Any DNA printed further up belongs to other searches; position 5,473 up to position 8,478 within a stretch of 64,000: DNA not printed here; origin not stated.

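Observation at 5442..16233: Pho-box-like repeat ahead of a TBDR - sulfotransferase - phnXWSTUV string (possible phosphate-starvation outer-membrane phosphonate uptake route)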

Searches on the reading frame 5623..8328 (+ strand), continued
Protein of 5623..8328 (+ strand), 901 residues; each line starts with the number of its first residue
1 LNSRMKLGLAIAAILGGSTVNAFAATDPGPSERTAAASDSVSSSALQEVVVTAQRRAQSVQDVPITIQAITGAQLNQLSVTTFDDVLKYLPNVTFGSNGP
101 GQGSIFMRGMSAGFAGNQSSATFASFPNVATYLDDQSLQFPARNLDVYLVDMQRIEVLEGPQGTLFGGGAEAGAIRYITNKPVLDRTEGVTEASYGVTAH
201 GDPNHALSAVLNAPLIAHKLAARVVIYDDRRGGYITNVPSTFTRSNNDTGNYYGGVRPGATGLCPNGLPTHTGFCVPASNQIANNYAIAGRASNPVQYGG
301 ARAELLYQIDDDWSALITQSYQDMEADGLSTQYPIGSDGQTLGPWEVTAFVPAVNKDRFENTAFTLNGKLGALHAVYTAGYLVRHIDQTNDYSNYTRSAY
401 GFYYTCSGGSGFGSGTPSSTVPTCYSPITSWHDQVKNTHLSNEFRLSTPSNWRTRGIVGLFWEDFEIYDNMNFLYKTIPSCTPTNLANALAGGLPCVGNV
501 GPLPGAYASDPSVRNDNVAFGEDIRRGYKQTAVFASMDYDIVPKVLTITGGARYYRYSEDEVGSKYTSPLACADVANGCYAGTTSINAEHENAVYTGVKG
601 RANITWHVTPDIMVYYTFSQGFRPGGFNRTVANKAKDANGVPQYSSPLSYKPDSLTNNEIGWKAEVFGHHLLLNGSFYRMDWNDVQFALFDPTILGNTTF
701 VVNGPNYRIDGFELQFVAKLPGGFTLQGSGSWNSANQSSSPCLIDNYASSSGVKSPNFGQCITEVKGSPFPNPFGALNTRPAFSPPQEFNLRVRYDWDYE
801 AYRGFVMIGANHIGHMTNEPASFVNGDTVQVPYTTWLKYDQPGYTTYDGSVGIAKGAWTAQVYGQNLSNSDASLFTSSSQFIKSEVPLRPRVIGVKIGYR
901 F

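Call 46: search_solved_structures(query=window:5623-8328:+, max_evalue=0.001)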
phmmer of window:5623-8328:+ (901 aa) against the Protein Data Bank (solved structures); distinct sequences matched with E-value up to 0.001: 5.
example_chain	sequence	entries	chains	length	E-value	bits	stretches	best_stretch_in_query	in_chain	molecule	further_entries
4epa_A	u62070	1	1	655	1.1e-08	36.8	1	48-192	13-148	Pesticin receptor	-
2hdf_A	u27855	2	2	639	1.6e-08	36.3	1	48-203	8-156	Colicin I receptor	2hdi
9nn6_A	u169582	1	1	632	3.1e-08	35.3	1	49-203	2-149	Colicin I receptor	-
8the_A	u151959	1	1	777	7.1e-08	34.1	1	46-182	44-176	Heme/hemoglobin uptake outer membrane receptor PhuR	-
1xkh_A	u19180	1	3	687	4.5e-05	24.9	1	45-185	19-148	Ferripyoverdine receptor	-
